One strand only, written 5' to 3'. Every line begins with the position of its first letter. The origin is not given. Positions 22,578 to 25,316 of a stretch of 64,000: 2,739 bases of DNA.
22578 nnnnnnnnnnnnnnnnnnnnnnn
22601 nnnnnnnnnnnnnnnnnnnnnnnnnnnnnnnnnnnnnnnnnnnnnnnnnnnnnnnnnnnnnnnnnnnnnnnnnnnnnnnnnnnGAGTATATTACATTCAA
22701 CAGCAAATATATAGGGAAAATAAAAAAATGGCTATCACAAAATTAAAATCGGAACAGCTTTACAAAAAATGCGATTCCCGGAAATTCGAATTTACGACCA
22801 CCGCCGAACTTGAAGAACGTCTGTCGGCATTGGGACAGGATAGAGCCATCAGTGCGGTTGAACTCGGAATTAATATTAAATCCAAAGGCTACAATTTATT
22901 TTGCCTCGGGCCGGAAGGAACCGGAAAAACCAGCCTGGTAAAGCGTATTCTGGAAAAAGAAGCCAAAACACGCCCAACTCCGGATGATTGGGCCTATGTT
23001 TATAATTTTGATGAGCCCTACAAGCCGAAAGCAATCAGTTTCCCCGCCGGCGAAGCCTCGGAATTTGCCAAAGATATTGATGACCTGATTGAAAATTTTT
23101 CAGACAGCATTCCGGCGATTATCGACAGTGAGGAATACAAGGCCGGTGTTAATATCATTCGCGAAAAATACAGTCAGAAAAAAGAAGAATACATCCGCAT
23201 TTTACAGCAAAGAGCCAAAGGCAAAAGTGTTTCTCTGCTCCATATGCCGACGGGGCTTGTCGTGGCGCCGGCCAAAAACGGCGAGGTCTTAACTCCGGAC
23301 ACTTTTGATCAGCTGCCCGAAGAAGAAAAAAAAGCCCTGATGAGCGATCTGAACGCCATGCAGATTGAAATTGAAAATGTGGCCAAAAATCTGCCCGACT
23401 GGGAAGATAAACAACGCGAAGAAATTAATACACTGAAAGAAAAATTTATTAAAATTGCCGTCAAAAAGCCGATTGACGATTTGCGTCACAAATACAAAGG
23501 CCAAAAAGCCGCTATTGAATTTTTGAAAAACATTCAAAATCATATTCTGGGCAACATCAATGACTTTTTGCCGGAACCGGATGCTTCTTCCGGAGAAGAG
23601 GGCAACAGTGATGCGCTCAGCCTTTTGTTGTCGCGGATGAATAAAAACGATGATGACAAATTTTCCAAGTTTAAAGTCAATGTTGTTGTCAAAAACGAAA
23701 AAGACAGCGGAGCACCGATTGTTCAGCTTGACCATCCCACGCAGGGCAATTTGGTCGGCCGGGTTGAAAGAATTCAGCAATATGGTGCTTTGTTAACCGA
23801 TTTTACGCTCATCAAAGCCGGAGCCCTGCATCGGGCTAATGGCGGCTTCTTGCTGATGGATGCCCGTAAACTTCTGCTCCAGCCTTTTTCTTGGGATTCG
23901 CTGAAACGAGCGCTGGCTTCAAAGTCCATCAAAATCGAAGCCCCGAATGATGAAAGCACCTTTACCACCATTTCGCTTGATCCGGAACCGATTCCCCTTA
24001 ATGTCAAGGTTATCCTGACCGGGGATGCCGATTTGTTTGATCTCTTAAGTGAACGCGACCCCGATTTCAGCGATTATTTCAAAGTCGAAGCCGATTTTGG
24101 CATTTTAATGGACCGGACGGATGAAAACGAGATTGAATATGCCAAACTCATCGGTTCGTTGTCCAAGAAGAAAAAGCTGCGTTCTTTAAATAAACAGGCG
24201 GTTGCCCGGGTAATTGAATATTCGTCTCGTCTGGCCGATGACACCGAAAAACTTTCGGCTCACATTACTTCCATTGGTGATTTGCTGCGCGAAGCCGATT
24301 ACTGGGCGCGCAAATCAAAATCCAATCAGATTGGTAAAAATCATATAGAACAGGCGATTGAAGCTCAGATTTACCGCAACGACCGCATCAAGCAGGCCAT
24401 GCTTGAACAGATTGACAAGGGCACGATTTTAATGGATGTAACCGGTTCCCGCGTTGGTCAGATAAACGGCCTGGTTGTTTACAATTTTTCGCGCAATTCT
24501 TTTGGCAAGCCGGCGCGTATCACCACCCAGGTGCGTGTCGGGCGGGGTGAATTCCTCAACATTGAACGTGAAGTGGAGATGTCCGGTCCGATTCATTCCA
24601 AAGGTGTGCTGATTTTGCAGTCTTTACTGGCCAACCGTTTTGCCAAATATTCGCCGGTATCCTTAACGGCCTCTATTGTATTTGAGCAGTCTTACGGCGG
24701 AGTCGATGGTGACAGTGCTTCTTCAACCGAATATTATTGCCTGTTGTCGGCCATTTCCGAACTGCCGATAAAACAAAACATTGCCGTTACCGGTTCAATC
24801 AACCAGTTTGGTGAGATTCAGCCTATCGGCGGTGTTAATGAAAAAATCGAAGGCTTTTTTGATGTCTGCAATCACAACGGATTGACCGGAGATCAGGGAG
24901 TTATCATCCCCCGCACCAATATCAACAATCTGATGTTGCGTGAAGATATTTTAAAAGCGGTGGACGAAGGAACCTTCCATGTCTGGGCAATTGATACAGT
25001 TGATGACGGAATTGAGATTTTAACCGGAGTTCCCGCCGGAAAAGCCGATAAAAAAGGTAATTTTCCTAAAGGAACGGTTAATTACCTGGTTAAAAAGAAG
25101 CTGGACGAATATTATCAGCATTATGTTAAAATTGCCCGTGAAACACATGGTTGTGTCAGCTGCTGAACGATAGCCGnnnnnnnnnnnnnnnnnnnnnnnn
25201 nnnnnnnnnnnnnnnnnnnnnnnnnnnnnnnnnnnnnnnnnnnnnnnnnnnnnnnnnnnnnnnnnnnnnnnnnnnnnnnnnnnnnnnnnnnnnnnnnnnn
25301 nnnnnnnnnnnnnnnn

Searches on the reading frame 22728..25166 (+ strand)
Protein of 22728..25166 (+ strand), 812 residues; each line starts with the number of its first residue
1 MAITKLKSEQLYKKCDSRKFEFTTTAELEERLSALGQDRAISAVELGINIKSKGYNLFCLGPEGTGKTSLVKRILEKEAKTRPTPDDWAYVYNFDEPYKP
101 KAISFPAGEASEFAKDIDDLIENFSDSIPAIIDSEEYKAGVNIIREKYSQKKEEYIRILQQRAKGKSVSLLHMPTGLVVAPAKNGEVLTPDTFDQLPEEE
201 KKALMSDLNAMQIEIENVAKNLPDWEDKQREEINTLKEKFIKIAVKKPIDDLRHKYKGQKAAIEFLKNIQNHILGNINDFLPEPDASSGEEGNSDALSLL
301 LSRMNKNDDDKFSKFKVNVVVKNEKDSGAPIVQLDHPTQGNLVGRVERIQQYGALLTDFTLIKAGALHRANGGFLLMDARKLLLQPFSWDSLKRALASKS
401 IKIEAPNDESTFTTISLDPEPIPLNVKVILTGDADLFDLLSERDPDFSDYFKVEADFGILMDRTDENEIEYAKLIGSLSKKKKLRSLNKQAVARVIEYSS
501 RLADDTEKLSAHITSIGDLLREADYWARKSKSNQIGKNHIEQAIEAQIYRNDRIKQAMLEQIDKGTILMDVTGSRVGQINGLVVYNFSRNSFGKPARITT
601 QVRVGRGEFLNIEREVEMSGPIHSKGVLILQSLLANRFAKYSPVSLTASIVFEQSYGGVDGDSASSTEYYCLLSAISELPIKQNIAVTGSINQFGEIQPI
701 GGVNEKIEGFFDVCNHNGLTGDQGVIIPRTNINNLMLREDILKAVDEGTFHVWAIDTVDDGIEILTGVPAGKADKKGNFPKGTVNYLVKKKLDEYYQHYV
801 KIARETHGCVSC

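Call 109: search_protein_families(library=pfam, proteins=[window:22728-25166:+], max_evalue=0.00001)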
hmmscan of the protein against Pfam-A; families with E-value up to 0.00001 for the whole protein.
window:22728-25166:+ (812 aa): 4 families
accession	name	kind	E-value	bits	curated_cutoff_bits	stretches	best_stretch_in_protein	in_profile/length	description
PF13654.12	AAA_32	-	1.6e-48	164.5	21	1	328-457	2-132/133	LonB-like, AAA domain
PF20436.4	LonB_AAA-LID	-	1.3e-26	92.8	22.4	1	487-550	2-65/65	Archaeal LonB, AAA+ ATPase LID domain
PF20437.3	LonC_helical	-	2e-16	60.1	24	1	87-120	1-34/34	Lon-like LonC helical domain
PF05362.19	Lon_C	-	2e-08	34.5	21.1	1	660-761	108-198/205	Lon protease (S16) C-terminal proteolytic domain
